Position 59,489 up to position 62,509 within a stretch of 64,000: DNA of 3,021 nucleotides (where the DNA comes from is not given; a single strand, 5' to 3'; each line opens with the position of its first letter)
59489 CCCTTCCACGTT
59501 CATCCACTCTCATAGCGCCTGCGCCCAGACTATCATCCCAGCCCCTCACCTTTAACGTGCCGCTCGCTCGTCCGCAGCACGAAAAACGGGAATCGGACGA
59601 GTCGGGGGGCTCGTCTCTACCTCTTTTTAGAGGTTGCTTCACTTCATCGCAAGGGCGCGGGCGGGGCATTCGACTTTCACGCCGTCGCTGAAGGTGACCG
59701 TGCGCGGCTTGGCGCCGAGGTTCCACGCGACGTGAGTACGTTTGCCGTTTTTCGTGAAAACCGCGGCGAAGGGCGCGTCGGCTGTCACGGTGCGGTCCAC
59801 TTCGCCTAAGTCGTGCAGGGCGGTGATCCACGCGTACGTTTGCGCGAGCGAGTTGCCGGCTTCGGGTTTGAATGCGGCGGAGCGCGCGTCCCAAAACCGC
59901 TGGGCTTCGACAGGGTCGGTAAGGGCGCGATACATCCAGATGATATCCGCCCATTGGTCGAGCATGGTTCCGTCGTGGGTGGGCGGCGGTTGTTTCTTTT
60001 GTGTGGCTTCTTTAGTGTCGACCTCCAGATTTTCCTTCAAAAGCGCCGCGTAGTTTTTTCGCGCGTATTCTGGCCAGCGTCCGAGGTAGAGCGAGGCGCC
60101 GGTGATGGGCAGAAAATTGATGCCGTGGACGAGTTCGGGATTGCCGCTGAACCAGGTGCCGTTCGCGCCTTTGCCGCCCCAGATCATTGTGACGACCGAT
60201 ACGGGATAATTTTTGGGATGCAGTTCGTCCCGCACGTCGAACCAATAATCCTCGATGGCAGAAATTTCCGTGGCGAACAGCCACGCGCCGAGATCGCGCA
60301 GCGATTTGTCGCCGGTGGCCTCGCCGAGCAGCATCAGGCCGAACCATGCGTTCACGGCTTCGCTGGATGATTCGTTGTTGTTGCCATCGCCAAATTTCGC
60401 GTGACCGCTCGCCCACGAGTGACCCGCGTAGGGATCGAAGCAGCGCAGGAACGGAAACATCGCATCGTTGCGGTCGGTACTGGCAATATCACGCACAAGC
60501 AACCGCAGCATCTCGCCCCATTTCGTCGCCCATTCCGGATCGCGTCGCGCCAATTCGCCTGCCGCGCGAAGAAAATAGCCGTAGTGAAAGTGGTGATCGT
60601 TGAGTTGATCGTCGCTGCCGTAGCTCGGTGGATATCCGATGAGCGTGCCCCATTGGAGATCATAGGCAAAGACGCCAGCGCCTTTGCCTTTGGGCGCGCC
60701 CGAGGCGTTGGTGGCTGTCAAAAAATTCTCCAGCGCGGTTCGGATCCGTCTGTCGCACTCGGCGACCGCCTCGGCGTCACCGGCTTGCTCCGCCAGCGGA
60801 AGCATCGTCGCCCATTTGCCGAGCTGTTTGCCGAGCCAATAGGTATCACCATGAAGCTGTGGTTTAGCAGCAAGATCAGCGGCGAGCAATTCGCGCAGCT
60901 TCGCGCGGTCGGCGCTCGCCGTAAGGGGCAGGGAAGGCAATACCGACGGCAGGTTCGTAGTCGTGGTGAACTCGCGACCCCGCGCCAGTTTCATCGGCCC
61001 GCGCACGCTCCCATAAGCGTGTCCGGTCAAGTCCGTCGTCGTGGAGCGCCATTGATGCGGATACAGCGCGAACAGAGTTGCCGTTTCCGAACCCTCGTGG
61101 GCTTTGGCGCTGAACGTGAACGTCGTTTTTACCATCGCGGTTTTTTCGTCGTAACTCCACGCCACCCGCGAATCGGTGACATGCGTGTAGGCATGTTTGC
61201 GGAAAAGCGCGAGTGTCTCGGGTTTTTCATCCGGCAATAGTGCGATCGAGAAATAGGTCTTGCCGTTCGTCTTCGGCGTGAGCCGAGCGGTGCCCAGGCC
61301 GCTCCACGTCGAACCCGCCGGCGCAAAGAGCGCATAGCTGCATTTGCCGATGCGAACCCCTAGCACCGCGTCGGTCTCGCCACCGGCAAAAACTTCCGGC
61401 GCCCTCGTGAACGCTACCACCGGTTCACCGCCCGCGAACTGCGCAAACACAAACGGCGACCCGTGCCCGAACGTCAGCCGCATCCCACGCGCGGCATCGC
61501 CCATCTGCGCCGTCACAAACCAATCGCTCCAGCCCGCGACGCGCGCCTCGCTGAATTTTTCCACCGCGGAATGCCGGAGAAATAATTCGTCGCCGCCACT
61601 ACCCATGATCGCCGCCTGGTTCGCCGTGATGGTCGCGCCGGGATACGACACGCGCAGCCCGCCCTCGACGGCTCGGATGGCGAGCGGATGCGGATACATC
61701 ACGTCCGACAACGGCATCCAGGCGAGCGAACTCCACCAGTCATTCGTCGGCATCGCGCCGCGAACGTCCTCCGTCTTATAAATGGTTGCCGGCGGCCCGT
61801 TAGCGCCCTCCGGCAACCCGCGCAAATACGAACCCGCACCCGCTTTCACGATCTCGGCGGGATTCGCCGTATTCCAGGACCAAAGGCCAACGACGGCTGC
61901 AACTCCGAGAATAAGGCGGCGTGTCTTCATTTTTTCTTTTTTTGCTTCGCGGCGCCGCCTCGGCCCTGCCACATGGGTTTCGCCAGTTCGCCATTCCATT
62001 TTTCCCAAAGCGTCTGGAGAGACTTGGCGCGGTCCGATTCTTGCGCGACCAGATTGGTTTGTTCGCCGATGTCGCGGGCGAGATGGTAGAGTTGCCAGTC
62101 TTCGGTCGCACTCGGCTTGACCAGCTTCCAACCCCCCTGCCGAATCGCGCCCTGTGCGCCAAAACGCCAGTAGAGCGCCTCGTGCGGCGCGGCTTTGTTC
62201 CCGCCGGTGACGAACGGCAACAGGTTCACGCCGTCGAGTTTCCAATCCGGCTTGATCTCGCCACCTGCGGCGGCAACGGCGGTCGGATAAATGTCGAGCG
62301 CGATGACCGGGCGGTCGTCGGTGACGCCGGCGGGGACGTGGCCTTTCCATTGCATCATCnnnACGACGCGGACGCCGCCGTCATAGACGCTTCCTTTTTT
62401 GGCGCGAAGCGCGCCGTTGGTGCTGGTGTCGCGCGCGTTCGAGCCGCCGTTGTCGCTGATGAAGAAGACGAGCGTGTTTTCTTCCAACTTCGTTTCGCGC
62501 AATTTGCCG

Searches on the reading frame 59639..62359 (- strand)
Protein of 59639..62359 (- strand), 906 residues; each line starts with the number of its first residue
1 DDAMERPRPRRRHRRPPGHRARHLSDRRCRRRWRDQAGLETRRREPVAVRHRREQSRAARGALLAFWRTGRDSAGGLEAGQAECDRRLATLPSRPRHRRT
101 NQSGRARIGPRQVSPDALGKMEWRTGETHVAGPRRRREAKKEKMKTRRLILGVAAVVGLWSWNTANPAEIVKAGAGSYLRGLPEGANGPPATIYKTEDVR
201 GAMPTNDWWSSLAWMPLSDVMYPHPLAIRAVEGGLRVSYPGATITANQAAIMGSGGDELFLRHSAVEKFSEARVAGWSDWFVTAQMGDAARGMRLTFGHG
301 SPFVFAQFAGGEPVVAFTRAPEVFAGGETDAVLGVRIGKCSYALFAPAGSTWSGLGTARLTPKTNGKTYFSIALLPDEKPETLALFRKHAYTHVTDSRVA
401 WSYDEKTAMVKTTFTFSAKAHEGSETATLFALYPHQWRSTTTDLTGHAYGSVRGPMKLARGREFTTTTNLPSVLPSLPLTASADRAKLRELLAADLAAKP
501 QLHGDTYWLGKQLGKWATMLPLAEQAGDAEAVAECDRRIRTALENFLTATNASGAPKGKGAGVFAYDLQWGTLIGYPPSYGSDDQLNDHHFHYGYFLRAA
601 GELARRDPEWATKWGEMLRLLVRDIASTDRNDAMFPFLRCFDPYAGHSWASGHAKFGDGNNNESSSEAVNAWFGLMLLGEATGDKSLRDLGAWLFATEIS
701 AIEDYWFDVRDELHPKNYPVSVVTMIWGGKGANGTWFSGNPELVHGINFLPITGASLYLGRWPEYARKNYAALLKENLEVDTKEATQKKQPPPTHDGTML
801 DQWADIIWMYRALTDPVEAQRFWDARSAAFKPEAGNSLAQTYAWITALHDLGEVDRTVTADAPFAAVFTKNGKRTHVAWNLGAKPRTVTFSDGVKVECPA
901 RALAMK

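Call 12: search_protein_families(library=pfam, proteins=[window:59639-62359:-], max_evalue=0.01)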
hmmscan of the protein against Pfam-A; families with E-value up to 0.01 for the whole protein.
window:59639-62359:- (906 aa): 2 families
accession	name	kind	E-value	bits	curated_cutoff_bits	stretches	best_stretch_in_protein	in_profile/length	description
PF17652.7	Glyco_hydro81C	-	2.7e-56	191.8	25.6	1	492-822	18-328/349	Glycosyl hydrolase family 81 C-terminal domain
PF03639.19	Glyco_hydro_81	-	9.4e-09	35.3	25.6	1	197-474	9-316/323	Glycosyl hydrolase family 81 N-terminal domain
